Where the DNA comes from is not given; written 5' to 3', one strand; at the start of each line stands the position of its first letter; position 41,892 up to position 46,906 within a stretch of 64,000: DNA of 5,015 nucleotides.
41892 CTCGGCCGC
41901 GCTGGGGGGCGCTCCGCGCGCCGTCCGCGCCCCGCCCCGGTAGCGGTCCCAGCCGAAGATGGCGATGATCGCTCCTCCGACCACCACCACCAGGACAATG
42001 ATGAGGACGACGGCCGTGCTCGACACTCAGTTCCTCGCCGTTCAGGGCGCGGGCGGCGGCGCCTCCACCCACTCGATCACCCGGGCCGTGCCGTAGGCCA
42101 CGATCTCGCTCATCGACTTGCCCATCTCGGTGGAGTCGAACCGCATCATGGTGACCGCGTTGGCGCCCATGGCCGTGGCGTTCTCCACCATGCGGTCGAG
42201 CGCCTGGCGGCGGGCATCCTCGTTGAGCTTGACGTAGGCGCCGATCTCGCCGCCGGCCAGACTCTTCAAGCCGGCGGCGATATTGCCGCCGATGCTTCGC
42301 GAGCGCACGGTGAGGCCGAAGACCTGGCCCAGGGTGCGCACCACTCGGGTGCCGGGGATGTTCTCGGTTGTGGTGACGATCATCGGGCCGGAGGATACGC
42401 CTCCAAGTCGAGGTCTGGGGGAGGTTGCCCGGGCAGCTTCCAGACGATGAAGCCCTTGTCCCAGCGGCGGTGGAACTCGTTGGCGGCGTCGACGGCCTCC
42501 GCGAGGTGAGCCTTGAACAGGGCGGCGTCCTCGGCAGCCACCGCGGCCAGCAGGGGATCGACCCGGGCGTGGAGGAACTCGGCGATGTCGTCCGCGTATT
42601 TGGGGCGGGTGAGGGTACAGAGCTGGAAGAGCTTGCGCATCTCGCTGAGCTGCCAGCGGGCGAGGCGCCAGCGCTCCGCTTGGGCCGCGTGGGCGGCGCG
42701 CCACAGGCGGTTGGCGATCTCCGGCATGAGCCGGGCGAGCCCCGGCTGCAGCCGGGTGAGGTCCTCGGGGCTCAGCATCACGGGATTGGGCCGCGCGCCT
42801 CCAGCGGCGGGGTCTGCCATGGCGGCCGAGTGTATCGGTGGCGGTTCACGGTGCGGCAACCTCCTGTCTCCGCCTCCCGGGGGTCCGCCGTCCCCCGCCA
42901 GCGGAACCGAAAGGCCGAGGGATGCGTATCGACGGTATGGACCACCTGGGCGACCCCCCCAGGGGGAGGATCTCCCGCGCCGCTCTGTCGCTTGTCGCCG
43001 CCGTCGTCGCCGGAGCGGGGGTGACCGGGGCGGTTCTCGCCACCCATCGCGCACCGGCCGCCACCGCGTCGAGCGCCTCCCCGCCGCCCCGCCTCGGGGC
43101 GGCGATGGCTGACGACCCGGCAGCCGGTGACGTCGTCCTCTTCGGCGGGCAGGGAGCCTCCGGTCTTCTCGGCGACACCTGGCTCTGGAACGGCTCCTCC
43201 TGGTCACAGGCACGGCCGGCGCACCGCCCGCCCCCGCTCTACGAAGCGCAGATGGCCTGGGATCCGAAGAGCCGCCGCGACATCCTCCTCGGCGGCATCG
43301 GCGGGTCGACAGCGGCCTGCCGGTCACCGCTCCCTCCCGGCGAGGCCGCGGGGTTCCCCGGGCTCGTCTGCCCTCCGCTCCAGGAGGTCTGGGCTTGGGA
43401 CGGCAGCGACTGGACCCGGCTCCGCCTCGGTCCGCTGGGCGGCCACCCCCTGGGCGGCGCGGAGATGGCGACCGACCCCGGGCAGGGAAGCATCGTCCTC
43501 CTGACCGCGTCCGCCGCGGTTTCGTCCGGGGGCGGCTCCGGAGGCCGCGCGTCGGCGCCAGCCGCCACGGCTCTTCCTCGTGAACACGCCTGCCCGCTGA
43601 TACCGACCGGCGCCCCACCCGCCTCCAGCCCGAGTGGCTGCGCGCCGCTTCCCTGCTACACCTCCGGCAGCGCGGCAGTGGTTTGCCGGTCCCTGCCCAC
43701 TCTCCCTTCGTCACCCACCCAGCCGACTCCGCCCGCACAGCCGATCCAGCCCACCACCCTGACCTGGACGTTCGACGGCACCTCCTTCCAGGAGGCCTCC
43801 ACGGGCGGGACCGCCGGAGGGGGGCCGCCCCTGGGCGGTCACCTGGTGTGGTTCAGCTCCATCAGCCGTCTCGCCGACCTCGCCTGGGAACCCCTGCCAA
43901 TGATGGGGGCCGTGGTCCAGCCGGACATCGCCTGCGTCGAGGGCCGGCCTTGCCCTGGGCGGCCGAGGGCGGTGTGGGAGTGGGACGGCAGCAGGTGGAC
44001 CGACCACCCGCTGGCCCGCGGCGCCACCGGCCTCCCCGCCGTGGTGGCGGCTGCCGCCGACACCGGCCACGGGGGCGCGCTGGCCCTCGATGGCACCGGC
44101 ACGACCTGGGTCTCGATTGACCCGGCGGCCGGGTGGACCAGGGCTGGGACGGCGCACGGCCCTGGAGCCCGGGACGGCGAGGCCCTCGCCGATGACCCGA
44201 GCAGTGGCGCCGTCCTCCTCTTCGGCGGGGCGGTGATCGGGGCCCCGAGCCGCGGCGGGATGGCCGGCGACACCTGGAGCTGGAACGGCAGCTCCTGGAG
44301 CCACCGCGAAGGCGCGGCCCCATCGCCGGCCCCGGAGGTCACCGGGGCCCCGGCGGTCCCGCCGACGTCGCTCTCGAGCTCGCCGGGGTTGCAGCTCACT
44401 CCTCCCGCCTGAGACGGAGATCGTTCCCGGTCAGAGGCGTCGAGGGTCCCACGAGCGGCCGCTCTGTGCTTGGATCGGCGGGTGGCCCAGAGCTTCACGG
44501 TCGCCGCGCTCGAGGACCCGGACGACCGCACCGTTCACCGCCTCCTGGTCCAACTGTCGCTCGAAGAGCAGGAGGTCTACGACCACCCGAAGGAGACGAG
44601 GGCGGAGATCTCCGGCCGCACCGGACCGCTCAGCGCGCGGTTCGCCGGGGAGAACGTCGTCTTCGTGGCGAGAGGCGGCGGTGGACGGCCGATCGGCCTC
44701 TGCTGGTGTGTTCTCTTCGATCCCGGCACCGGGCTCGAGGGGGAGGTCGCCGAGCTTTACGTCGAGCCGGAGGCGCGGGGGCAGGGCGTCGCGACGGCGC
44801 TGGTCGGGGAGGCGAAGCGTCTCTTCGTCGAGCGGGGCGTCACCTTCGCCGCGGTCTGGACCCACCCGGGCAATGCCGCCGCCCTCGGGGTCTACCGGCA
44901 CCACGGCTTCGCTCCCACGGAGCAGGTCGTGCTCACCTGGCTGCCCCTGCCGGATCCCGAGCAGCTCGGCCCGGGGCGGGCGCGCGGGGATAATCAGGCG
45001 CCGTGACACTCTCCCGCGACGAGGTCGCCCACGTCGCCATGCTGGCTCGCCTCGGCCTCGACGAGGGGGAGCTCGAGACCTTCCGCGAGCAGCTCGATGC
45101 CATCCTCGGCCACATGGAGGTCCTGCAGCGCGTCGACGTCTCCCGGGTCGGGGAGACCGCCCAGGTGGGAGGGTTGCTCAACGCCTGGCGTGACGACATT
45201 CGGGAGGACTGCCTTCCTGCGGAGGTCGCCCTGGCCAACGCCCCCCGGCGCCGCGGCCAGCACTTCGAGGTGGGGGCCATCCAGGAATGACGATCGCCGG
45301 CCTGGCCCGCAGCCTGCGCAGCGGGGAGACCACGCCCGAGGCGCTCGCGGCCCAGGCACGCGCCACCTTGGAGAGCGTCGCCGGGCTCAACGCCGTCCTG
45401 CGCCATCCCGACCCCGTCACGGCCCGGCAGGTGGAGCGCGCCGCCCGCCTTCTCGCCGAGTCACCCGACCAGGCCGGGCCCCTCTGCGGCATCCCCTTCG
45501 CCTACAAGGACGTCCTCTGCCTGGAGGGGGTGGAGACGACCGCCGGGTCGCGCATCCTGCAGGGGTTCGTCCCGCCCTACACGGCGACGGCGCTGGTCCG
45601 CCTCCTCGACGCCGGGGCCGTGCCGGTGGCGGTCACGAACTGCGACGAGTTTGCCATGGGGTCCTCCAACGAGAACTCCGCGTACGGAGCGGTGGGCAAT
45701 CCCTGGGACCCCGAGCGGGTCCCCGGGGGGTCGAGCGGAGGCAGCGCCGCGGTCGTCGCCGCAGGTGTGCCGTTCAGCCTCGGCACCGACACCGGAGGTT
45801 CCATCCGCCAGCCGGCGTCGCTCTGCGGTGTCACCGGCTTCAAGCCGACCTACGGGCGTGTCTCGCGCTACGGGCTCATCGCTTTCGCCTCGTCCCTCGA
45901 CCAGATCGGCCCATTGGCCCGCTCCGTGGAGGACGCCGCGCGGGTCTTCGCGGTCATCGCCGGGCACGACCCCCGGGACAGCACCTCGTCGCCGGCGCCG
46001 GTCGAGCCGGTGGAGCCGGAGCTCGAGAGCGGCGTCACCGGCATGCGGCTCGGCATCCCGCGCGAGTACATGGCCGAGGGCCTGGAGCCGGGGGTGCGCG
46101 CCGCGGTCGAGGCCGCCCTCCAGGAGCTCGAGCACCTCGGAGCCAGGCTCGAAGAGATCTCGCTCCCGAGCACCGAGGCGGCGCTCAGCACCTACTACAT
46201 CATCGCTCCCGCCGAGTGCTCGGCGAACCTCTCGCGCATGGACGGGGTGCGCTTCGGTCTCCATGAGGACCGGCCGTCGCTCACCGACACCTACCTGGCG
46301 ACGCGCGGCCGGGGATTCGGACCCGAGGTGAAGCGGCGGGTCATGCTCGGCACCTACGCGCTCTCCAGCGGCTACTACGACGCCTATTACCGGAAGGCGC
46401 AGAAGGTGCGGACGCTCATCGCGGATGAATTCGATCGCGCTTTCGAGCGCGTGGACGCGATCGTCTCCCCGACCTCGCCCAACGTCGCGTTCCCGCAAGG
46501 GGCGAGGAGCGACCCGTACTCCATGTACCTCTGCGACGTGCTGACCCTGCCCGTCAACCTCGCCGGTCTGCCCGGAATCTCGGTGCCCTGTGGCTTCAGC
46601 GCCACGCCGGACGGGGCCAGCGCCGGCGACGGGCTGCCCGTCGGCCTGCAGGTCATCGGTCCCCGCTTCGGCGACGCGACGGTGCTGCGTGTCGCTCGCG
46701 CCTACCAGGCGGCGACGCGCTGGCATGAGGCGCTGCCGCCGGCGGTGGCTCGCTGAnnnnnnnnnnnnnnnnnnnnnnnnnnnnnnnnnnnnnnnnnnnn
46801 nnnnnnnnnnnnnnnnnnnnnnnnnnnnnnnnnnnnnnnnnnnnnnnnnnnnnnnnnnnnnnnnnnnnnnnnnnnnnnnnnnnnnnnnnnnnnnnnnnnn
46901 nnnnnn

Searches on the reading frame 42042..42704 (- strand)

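Call 83: search_protein_families(library=pfam, proteins=[window:42042-42704:-], max_evalue=0.001)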
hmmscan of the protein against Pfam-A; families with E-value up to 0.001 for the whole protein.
window:42042-42704:- (220 aa): 1 family
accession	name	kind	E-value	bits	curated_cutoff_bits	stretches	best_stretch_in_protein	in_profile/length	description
PF01906.23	YbjQ_1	-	6.4e-35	120.3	23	1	108-208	1-101/103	Putative heavy-metal-binding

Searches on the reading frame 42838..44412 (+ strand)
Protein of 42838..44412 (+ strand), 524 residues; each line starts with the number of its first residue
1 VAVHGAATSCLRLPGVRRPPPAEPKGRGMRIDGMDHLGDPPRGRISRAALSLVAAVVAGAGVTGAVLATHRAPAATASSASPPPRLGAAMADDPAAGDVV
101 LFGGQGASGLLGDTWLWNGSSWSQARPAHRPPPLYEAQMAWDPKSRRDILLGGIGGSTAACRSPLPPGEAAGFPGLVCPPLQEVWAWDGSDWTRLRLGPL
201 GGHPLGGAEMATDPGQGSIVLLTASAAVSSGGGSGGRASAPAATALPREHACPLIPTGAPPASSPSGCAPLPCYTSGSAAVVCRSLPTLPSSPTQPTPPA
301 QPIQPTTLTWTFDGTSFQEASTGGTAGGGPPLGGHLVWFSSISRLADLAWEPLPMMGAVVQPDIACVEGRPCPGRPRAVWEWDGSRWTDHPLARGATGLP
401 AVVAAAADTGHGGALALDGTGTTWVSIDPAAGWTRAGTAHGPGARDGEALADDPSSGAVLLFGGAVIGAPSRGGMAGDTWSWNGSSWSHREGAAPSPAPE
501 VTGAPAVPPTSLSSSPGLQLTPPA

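Call 43: search_protein_families(library=pfam, proteins=[window:42838-44412:+], max_evalue=0.0001)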
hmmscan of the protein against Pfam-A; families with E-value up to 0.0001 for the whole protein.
window:42838-44412:+ (524 aa): 1 family
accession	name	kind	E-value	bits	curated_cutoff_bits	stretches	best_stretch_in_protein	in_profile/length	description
PF13418.12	Kelch_4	-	6.1e-05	23.3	21.6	0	84-118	1-35/49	Galactose oxidase, central domain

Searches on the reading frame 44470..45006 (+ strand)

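Call 43: search_protein_families(library=pfam, proteins=[window:44470-45006:+], max_evalue=0.0001)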
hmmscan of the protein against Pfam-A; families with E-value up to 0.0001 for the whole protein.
window:44470-45006:+ (178 aa): 5 families
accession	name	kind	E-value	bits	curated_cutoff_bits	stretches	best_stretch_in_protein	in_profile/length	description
PF00583.31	Acetyltransf_1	-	1.2e-14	55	20.7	1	60-147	31-116/116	Acetyltransferase (GNAT) family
PF13508.13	Acetyltransf_7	-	1.3e-11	45.1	27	1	62-148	3-83/84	Acetyltransferase (GNAT) domain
PF13673.13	Acetyltransf_10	-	8.2e-07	29.5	23.6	1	91-152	52-112/128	Acetyltransferase (GNAT) domain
PF08445.16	FR47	-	6.7e-06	26.5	22.1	1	91-150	22-80/86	FR47-like protein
PF13302.13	Acetyltransf_3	-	6.9e-05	24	25.4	1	40-147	34-137/138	Acetyltransferase (GNAT) domain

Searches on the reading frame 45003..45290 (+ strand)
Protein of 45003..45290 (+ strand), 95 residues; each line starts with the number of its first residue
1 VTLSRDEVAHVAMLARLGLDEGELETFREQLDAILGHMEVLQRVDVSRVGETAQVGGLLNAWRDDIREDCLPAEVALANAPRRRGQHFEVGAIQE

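Call 43: search_protein_families(library=pfam, proteins=[window:45003-45290:+], max_evalue=0.0001)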
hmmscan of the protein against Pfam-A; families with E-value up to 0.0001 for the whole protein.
window:45003-45290:+ (95 aa): 1 family
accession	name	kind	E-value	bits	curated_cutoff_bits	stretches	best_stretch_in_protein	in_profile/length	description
PF02686.20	GatC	-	2.3e-16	60.2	23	1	19-90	1-66/66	Glu-tRNAGln amidotransferase C subunit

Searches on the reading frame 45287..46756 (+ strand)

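Call 83: search_protein_families(library=pfam, proteins=[window:45287-46756:+], max_evalue=0.001)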
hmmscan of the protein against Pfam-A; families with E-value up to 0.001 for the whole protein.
window:45287-46756:+ (489 aa): 1 family
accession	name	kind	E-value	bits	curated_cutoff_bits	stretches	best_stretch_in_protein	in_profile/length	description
PF01425.27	Amidase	-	1.4e-142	476.3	27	1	49-467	29-445/445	Amidase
